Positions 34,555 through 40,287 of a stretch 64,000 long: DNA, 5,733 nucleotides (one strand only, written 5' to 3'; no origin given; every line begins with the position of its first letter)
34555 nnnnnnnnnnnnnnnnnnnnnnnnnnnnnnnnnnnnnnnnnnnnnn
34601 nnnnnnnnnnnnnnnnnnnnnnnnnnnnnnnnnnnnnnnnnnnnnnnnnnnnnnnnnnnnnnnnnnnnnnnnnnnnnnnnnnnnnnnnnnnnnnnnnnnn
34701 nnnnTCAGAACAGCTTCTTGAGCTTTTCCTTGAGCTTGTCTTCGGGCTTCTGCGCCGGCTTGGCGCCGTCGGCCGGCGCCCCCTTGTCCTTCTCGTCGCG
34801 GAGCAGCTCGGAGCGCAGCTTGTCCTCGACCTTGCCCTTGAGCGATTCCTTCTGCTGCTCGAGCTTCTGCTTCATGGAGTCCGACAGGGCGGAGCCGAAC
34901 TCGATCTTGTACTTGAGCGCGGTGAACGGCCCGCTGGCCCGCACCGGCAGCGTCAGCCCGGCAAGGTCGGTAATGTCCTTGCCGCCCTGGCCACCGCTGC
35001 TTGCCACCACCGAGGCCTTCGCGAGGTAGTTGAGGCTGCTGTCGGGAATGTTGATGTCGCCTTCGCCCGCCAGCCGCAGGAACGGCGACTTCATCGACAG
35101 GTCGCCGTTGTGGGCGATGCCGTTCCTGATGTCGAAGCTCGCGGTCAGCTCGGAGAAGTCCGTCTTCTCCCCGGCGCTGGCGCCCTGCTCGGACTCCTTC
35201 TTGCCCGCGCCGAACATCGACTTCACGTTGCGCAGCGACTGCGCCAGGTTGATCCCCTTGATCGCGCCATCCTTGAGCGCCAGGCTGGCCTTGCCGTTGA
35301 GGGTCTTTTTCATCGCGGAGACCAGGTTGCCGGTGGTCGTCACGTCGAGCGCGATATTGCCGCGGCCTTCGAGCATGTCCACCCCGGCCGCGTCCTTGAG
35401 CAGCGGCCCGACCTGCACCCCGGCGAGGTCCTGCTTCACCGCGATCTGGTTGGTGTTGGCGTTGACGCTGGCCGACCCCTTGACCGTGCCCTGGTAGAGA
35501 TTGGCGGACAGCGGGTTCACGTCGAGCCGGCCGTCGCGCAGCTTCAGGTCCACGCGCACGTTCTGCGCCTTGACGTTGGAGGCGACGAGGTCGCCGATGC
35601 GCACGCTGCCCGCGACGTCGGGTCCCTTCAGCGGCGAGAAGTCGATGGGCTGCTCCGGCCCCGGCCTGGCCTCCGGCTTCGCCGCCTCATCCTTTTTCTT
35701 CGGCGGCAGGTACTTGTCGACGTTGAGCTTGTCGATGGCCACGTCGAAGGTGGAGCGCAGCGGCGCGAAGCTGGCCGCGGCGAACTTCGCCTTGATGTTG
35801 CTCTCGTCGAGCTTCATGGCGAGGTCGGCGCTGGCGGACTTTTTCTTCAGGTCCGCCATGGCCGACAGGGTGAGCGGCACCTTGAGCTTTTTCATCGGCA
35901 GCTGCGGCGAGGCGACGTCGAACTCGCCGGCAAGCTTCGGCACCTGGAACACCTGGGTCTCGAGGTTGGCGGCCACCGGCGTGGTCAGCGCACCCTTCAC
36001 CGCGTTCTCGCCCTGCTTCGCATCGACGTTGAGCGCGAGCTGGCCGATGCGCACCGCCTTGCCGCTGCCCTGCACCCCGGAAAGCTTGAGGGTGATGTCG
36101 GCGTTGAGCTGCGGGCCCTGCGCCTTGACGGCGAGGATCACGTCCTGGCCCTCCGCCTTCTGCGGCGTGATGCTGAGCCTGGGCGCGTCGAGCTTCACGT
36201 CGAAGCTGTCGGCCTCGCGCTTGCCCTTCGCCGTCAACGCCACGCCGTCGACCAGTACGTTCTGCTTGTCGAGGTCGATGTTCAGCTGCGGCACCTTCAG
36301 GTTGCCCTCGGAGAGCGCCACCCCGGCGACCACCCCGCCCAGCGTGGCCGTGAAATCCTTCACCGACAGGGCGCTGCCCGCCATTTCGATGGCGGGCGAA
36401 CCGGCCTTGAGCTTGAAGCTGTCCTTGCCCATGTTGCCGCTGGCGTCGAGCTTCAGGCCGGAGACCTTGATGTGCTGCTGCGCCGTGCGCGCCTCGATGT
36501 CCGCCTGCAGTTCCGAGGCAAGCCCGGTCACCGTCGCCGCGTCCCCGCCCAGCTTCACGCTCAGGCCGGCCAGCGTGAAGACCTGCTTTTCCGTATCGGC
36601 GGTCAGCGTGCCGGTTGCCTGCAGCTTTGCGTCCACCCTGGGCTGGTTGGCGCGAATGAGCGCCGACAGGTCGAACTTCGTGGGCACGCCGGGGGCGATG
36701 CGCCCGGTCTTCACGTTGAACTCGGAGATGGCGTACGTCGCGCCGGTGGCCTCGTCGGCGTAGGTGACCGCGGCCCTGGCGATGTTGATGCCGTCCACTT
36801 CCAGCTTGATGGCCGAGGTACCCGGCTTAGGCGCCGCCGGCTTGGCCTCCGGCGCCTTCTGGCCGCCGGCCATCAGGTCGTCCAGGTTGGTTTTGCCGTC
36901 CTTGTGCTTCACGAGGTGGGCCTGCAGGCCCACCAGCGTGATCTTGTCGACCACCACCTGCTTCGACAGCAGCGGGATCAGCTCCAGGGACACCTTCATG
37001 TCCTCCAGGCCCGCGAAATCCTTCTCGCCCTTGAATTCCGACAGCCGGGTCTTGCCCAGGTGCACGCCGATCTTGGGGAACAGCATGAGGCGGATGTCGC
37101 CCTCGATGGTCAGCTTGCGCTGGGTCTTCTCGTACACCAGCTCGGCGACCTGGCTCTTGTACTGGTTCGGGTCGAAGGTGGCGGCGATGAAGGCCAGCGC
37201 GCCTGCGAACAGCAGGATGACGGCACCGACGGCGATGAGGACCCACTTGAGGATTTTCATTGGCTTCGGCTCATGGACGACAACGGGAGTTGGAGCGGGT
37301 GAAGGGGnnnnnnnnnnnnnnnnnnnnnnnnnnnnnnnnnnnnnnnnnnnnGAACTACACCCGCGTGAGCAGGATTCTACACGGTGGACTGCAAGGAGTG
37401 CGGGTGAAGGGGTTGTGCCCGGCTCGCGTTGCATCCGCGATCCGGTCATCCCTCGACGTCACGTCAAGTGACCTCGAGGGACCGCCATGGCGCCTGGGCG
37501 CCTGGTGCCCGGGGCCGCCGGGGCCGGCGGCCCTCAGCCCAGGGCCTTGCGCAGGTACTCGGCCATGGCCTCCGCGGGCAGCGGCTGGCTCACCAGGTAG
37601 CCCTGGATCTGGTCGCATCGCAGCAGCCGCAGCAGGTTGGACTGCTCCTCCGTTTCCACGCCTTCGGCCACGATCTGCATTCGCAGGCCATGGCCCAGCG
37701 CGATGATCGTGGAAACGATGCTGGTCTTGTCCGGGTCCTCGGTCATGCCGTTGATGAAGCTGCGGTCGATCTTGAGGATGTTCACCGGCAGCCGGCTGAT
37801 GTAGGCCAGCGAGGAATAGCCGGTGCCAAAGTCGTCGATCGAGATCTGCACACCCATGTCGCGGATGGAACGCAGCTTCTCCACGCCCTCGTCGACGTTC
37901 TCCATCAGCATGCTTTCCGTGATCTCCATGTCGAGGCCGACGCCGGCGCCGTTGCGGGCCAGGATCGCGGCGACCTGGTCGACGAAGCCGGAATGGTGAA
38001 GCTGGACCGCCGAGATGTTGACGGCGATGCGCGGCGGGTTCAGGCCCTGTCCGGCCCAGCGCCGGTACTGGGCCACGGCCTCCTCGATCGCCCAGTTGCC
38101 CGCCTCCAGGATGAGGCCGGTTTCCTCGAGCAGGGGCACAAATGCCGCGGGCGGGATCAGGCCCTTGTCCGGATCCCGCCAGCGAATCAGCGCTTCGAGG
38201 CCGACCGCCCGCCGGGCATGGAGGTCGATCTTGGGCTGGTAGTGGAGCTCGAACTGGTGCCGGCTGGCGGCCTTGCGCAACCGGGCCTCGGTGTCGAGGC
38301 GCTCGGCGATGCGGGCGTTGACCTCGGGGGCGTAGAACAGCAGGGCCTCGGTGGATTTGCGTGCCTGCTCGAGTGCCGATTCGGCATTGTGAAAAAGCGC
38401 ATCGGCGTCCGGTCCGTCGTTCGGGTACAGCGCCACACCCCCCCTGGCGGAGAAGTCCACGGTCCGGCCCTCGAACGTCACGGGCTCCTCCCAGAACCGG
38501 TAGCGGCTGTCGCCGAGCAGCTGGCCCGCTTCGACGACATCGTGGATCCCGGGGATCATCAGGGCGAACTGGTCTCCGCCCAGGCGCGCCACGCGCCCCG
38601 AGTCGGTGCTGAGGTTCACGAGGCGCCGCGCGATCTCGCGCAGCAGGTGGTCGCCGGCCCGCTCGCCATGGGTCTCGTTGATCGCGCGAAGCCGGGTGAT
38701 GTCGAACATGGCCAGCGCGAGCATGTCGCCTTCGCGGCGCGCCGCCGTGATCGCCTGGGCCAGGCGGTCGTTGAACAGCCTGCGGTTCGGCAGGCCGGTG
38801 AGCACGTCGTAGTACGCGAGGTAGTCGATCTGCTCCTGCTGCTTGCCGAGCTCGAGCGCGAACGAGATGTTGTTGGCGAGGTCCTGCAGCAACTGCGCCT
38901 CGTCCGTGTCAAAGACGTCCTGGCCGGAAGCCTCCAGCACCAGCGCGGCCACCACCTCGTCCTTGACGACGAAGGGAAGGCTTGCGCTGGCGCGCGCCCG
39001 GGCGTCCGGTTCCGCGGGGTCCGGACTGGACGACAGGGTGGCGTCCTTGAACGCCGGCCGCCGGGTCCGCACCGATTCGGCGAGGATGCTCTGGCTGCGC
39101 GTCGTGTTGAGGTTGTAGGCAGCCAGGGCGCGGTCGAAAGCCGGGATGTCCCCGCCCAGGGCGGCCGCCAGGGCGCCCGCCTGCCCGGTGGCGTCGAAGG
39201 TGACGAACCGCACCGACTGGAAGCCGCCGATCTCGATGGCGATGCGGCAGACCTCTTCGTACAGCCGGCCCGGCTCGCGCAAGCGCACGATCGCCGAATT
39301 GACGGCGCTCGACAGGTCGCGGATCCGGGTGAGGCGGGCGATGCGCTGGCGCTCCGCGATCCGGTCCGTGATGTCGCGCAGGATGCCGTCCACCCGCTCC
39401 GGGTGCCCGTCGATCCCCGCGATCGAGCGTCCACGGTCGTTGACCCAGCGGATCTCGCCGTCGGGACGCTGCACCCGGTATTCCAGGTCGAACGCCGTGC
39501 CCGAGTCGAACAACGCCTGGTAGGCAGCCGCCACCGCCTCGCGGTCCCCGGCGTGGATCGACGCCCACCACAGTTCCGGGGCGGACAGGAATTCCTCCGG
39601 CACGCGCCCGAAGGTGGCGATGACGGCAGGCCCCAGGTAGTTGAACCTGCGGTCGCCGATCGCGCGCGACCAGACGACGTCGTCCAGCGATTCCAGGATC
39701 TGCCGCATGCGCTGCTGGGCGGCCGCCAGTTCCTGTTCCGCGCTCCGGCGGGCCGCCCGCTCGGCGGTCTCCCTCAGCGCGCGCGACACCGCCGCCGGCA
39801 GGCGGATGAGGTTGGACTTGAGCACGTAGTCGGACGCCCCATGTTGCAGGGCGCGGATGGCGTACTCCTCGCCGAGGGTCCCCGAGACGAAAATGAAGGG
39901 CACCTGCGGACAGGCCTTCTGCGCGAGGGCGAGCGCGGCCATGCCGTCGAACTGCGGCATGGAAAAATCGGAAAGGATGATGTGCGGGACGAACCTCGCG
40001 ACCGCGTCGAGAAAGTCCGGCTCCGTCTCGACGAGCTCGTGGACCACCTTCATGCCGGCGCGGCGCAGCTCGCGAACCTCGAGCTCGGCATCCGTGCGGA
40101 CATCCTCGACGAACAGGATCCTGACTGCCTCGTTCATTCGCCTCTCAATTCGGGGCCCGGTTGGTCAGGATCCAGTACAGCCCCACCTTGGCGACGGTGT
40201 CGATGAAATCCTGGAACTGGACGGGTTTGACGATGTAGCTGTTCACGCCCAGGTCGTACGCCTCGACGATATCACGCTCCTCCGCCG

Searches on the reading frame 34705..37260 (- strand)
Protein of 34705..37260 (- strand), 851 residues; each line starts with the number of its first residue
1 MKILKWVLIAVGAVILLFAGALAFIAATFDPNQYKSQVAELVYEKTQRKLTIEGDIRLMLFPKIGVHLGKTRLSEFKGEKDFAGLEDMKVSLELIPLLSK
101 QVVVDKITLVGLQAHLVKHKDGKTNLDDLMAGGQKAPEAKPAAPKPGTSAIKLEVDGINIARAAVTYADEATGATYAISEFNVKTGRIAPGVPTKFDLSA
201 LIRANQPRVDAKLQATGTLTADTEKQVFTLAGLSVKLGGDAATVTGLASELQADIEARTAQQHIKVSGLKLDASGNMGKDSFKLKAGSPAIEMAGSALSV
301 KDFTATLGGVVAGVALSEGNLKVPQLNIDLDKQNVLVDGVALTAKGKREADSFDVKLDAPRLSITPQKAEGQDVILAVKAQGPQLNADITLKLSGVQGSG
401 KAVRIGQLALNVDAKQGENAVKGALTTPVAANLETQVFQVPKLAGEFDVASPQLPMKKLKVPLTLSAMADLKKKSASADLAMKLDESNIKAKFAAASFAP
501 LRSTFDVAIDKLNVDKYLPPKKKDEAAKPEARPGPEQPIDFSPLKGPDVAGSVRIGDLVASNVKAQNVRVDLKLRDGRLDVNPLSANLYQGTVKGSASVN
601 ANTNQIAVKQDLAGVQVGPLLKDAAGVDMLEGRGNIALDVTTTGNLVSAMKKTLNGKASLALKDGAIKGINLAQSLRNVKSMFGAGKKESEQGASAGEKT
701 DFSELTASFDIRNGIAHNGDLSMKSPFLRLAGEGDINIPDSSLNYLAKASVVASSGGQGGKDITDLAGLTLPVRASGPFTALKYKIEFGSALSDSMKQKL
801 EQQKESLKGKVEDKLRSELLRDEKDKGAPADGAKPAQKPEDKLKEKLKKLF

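Call 21: search_protein_families(library=pfam, proteins=[window:34705-37260:-], max_evalue=0.00001)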
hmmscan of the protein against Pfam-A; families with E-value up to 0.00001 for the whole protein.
window:34705-37260:- (851 aa): 3 families
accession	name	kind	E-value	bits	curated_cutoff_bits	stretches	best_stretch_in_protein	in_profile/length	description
PF05170.20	AsmA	-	6.4e-73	247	29.8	1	2-720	3-606/607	AsmA family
PF05359.17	DUF748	-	6e-19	68.1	50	1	4-660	15-584/1037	Domain of Unknown Function (DUF748)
PF13116.12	YhdP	-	2.4e-12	46.1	46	0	702-748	1123-1169/1224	YhdP protein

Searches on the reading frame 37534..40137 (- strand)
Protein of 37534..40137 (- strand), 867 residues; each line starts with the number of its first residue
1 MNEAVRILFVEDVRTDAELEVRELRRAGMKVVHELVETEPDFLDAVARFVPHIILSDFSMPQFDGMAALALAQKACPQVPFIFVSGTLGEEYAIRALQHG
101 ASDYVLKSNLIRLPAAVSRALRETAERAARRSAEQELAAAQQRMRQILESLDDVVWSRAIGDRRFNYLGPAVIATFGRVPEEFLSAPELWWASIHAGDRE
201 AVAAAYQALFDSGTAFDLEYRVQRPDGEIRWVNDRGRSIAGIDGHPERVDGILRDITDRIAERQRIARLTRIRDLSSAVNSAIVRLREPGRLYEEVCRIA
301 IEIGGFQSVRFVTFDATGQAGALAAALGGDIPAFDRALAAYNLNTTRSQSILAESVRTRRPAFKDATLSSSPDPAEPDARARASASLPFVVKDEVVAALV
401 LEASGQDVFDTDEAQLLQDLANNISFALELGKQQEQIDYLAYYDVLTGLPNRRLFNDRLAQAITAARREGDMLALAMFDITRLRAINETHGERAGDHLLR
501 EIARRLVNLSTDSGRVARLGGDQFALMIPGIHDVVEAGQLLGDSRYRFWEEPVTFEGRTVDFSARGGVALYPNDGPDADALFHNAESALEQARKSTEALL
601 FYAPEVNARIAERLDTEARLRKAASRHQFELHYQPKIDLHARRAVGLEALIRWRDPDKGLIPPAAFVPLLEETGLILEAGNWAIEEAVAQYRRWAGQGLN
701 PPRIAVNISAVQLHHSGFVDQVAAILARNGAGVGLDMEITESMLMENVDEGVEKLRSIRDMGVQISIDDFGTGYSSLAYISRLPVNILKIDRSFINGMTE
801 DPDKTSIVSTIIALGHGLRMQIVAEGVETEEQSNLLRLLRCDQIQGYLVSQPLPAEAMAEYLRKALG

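Call 21: search_protein_families(library=pfam, proteins=[window:37534-40137:-], max_evalue=0.00001)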
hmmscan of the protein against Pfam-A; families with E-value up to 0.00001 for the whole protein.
window:37534-40137:- (867 aa): 6 families
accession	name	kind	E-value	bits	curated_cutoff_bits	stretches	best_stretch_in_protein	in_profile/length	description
PF00563.25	EAL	-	1.4e-71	241.1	31.3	1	618-852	2-236/236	EAL domain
PF00990.26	GGDEF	-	1.1e-32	113.5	23.8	1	441-595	1-157/161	Diguanylate cyclase, GGDEF domain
PF08447.18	PAS_3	-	6.9e-19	68.4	25.6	1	167-252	3-88/89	PAS fold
PF00072.30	Response_reg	-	6.2e-14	52.5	30.2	1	7-108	1-100/111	Response regulator receiver domain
PF13185.12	GAF_2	-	4.6e-13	50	28.6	1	291-429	6-136/136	GAF domain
PF01590.32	GAF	-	6.9e-06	27.1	22.4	0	292-428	5-133/133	GAF domain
